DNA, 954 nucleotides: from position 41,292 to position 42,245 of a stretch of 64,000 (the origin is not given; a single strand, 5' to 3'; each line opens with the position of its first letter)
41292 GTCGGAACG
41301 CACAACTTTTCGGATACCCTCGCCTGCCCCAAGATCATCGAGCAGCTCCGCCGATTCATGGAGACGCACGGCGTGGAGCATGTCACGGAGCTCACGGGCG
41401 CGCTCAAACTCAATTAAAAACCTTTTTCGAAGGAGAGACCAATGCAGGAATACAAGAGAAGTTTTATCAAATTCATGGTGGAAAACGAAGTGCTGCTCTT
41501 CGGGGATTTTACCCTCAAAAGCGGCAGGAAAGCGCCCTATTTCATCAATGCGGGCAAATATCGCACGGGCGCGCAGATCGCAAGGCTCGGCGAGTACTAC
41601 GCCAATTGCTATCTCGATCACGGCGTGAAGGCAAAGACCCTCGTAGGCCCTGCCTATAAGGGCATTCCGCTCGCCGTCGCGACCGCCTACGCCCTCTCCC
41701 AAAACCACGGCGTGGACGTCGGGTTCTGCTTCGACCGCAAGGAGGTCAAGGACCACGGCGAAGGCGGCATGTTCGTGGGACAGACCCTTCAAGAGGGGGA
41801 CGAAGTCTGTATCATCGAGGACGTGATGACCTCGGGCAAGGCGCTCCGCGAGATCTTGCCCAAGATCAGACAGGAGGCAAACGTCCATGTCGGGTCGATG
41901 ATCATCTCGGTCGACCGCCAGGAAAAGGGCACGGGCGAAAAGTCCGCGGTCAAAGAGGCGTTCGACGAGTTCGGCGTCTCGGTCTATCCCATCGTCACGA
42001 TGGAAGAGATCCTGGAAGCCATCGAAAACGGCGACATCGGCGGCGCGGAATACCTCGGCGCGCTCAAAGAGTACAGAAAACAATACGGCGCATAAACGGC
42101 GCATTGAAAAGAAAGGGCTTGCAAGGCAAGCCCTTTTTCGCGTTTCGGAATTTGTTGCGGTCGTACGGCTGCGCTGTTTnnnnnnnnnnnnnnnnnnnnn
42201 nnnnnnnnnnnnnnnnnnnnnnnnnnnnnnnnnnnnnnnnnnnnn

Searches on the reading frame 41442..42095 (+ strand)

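Call 80: search_protein_families(library=pfam, proteins=[window:41442-42095:+], max_evalue=0.000001)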
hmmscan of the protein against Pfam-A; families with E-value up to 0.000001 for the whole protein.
window:41442-42095:+ (217 aa): 1 family
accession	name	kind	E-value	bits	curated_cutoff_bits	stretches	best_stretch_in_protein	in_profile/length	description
PF00156.33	Pribosyltran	-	4e-10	39.7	26.3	1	47-160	13-127/158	Phosphoribosyl transferase domain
